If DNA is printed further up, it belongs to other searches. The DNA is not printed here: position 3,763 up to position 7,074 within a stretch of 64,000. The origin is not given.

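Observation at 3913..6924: Covalently duplicated PilB/GspE secretion ATPase: two complete motor modules in one 1003-aa protein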

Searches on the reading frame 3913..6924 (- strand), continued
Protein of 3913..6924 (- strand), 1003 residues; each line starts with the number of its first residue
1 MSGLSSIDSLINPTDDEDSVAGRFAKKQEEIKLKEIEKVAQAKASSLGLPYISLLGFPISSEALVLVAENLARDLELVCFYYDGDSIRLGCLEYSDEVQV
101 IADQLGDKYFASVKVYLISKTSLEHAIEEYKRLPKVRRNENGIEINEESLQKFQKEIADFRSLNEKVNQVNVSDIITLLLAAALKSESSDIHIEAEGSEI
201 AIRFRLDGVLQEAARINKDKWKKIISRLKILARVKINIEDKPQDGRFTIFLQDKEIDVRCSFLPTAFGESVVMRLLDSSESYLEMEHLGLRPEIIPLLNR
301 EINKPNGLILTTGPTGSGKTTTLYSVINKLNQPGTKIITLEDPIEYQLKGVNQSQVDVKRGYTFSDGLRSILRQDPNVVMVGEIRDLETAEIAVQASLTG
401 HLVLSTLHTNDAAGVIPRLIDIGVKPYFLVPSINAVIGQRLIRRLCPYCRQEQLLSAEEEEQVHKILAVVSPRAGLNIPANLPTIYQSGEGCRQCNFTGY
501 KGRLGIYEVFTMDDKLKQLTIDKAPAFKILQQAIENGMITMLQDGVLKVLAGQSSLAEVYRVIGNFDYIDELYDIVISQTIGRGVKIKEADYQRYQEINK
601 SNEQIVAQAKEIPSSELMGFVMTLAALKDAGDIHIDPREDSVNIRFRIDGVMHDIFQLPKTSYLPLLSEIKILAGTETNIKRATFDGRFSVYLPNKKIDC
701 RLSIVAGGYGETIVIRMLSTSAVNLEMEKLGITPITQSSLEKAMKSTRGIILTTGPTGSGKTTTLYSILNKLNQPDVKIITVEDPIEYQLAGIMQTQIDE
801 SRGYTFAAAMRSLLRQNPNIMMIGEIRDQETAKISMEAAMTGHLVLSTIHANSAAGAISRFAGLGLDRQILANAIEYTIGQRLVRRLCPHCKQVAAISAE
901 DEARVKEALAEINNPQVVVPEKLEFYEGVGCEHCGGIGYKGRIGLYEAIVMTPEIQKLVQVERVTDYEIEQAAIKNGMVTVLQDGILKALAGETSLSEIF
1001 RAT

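Call 72: search_protein_families(library=pfam, proteins=[P0136, P0127, P0128, P0271, P0180, P0193], max_evalue=0.001)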
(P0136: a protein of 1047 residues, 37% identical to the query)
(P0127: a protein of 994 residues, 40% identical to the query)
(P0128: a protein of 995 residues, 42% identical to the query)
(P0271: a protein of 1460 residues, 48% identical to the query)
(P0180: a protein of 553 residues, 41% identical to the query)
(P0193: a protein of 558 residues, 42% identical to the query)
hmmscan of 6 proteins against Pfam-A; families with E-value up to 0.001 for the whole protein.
P0136 (1047 aa): 14 families
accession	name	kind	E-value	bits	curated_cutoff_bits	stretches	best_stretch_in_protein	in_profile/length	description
PF00437.27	T2SSE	-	3.3e-236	783.3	24.9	2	661-1042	6-370/370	Type II/IV secretion system protein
PF00482.28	T2SSF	-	5.4e-22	78.5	25.2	2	118-203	2-88/125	Type II secretion system (T2SS), protein F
PF13401.12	AAA_22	-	3.1e-06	28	27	0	798-840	6-48/130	AAA domain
PF25199.1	nSTAND_NTPase5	-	1.3e-05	25.5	34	0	361-389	38-66/145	Novel STAND NTPase 5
PF20720.3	nSTAND3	-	1.6e-05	25.1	27.2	0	363-394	16-48/155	Novel STAND NTPase 3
PF13191.12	AAA_16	-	2e-05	25.6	32.6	0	354-396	10-60/167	AAA ATPase domain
PF13173.12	AAA_14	-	5.1e-05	23.7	27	0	799-837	4-43/129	AAA domain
PF02492.25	cobW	-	7e-05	22.9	20.7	0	800-824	3-27/180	CobW/HypB/UreG, nucleotide-binding domain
PF13555.12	AAA_29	-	0.00015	21.9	27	0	362-381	20-39/61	P-loop containing region of AAA domain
PF13604.12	AAA_30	-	0.00018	21.7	27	0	787-828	8-49/191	AAA domain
PF01637.24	ATPase_2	-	0.00021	21.6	33.2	0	796-823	19-46/225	ATPase domain predominantly from Archaea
PF00005.33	ABC_tran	-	0.00022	22.3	25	0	800-832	14-45/137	ABC transporter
PF13476.12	AAA_23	-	0.00024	22.2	27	0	798-816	20-38/201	AAA domain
PF05729.18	NACHT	-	0.00062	20.1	26.7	0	799-821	2-24/167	NACHT domain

P0127 (994 aa): 16 families
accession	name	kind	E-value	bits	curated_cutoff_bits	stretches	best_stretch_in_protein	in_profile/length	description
PF00437.27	T2SSE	-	9.5e-222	735.7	24.9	2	158-547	9-369/370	Type II/IV secretion system protein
PF25199.1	nSTAND_NTPase5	-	3e-09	37.3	34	1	280-339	24-85/145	Novel STAND NTPase 5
PF13401.12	AAA_22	-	1.1e-07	32.6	27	0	295-333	4-42/130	AAA domain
PF20720.3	nSTAND3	-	4.5e-06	26.9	27.2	0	296-335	17-56/155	Novel STAND NTPase 3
PF00004.35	AAA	-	1.3e-05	26.1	21.2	0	731-760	2-28/131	ATPase family associated with various cellular activities (AAA)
PF13604.12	AAA_30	-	1.5e-05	25.3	27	0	718-759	9-50/191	AAA domain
PF04851.21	ResIII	-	2.6e-05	24.6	22.5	0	717-753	13-49/164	Type III restriction enzyme, res subunit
PF02492.25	cobW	-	6.9e-05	22.9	20.7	0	300-329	4-34/180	CobW/HypB/UreG, nucleotide-binding domain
PF13173.12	AAA_14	-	7.4e-05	23.2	27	0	299-340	5-47/129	AAA domain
PF13555.12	AAA_29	-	7.8e-05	22.8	27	0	726-747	21-42/61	P-loop containing region of AAA domain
PF05157.20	MshEN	-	8.2e-05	23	23.1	1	29-111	2-83/90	MshEN domain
PF00270.35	DEAD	-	0.00015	22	26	0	299-328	17-49/167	DEAD/DEAH box helicase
PF12775.13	AAA_7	-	0.00032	20.7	25.8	0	299-330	36-67/181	P-loop containing dynein motor region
PF13191.12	AAA_16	-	0.00036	21.5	32.6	0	291-326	18-54/167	AAA ATPase domain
PF06414.18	Zeta_toxin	-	0.00039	20.4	22.3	0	730-758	19-46/199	Zeta toxin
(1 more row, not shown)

P0128 (995 aa): 17 families
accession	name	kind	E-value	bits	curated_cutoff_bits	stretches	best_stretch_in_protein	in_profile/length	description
PF00437.27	T2SSE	-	3.8e-220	730.4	24.9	2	596-974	12-370/370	Type II/IV secretion system protein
PF25199.1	nSTAND_NTPase5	-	8.5e-08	32.6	34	0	723-768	38-84/145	Novel STAND NTPase 5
PF13173.12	AAA_14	-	2e-07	31.5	27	0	728-812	4-81/129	AAA domain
PF13401.12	AAA_22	-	3.9e-07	30.9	27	0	726-759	5-38/130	AAA domain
PF20720.3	nSTAND3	-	2.6e-06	27.7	27.2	0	297-334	17-54/155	Novel STAND NTPase 3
PF13191.12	AAA_16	-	4.3e-06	27.8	32.6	0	292-363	18-85/167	AAA ATPase domain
PF02399.21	Herpes_ori_bp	-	1.3e-05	24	20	0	727-758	50-82/820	Origin of replication binding protein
PF02492.25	cobW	-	1.6e-05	25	20.7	0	729-759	3-34/180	CobW/HypB/UreG, nucleotide-binding domain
PF13604.12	AAA_30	-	2.1e-05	24.8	27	0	723-759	15-51/191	AAA domain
PF00005.33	ABC_tran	-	6.7e-05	24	25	0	730-805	15-79/137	ABC transporter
PF12775.13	AAA_7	-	8.7e-05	22.6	25.8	0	722-759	29-66/181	P-loop containing dynein motor region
PF13555.12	AAA_29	-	0.00011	22.2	27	0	725-743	21-39/61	P-loop containing region of AAA domain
PF03215.21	Rad17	-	0.00013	22.4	23.8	0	281-327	31-74/186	Rad17 P-loop domain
PF01580.24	FtsK_SpoIIIE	-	0.00015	21.8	24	0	717-748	31-61/221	FtsK/SpoIIIE family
PF10412.15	TrwB_AAD_bind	-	0.00064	19.2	20.5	0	727-758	16-47/387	Type IV secretion-system coupling protein DNA-binding domain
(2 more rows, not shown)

P0271 (1460 aa): 44 families (the best 25 are shown)
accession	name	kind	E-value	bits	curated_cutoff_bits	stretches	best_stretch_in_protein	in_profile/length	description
PF00437.27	T2SSE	-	0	1084.8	24.9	3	168-560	7-370/370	Type II/IV secretion system protein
PF25199.1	nSTAND_NTPase5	-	8.1e-15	55.3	34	0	741-795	27-83/145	Novel STAND NTPase 5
PF13401.12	AAA_22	-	6.3e-14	52.9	27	0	307-344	5-42/130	AAA domain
PF20720.3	nSTAND3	-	4.3e-13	49.7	27.2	0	305-350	15-60/155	Novel STAND NTPase 3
PF12775.13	AAA_7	-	6.7e-11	42.5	25.8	0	302-342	28-68/181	P-loop containing dynein motor region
PF04851.21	ResIII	-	3.2e-10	40.6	22.5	0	741-785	10-56/164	Type III restriction enzyme, res subunit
PF13191.12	AAA_16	-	3.3e-10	41.2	32.6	0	303-342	21-58/167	AAA ATPase domain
PF01637.24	ATPase_2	-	3.4e-10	40.5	33.2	0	739-803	4-69/225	ATPase domain predominantly from Archaea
PF13173.12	AAA_14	-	5.1e-10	39.9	27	0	755-844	3-83/129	AAA domain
PF00005.33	ABC_tran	-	5.8e-10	40.3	25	0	309-358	13-62/137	ABC transporter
PF13555.12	AAA_29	-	1.1e-09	38.4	27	0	305-329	20-44/61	P-loop containing region of AAA domain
PF00004.35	AAA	-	6.2e-09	36.8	21.2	0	310-344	1-32/131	ATPase family associated with various cellular activities (AAA)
PF13604.12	AAA_30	-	1.3e-08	35.2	27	0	299-339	10-50/191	AAA domain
PF03215.21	Rad17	-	4.6e-08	33.7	23.8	0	1196-1230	39-70/186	Rad17 P-loop domain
PF16796.11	Microtub_bd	-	9.8e-08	32.5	27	0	748-777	85-111/155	Microtubule binding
PF05157.20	MshEN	-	6.3e-06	26.5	23.1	1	42-128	1-85/90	MshEN domain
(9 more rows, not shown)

P0180 (553 aa): 6 families
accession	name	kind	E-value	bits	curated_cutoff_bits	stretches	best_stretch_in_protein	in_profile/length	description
PF00437.27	T2SSE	-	4.2e-116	388.1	24.9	1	176-550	14-370/370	Type II/IV secretion system protein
PF05872.18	HerA_C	-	3.7e-05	23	22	1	295-409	12-126/502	Helicase HerA-like C-terminal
PF20720.3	nSTAND3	-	4.7e-05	23.6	27.2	0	296-343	10-56/155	Novel STAND NTPase 3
PF13401.12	AAA_22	-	5.1e-05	24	27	1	302-351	3-52/130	AAA domain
PF25199.1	nSTAND_NTPase5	-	0.00013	22.2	34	1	291-353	27-93/145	Novel STAND NTPase 5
PF13604.12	AAA_30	-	0.00049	20.3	27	0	299-337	13-51/191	AAA domain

P0193 (558 aa): 5 families
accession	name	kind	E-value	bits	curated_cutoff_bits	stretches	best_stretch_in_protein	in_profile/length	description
PF00437.27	T2SSE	-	9.8e-112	373.7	24.9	1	163-552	11-370/370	Type II/IV secretion system protein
PF13604.12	AAA_30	-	0.00025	21.3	27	0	282-326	2-46/191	AAA domain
PF00154.27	RecA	-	0.00038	20.4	27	1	247-327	2-81/262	recA bacterial DNA recombination protein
PF07724.20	AAA_2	-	0.00045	20.7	27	0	298-376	3-84/166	AAA domain (Cdc48 subfamily)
PF13173.12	AAA_14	-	0.00057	20.3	27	0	300-389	4-84/129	AAA domain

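Call 80: list_cluster_members(proteins=[P0134, P0138, P0141, P0142, P0143, P0144, P0146, P0149, P0151, P0180])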
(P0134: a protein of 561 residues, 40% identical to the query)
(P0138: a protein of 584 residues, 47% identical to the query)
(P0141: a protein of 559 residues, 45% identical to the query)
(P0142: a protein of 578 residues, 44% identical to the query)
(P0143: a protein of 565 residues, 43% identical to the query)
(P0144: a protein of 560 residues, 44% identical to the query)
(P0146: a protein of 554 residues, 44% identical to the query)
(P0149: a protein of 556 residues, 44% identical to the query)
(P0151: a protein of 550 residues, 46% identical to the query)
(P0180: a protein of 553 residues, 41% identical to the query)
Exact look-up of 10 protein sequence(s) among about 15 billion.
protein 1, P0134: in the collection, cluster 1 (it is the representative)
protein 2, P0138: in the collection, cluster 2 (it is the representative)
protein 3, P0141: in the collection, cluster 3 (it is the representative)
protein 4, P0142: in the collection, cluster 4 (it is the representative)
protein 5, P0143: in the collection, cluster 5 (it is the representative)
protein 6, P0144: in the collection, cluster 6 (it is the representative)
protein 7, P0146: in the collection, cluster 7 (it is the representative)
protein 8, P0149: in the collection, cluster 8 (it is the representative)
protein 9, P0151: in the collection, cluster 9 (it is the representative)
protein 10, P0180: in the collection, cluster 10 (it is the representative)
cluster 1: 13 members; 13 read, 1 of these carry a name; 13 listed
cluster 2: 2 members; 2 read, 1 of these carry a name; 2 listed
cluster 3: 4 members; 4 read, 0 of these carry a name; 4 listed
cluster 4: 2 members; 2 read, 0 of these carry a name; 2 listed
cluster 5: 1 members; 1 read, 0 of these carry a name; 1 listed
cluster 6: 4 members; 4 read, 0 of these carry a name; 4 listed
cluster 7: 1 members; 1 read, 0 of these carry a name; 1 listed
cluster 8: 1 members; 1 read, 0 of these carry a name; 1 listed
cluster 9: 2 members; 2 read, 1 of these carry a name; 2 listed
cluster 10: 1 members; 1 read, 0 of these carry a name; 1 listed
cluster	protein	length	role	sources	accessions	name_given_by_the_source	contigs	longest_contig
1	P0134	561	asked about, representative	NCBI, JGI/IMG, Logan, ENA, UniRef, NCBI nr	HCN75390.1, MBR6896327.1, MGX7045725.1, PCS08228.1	GspE/PulE family protein [Pseudolactococcus plantarum] | type IV pilus assembly protein PilB | Type II secretion system protein E n=1 Tax=Pseudolactococcus plantarum TaxID=1365 ...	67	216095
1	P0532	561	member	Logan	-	-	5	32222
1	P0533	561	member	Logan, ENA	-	-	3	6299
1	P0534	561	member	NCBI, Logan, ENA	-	-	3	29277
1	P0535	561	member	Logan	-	-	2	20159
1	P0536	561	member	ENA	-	-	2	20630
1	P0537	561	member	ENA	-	-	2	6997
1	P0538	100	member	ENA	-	-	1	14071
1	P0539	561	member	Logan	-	-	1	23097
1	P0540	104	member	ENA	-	-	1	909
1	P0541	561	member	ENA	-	-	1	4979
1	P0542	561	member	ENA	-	-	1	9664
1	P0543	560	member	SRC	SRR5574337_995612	-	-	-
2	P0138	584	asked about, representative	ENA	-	-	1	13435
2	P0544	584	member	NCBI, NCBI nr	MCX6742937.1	MAG: GspE/PulE family protein [Candidatus Parcubacteria bacterium] | GspE/PulE family protein [Candidatus Parcubacteria bacterium]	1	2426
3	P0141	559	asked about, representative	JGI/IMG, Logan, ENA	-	-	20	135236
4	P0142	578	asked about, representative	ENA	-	-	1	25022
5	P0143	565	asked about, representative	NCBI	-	-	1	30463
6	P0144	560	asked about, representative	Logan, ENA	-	-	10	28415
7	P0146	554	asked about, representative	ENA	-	-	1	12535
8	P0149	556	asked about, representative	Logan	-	-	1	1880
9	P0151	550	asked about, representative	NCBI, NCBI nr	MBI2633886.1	MAG: type II/IV secretion system protein [Parcubacteria group bacterium] | type II/IV secretion system protein [Parcubacteria group bacterium]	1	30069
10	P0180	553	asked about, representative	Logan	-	-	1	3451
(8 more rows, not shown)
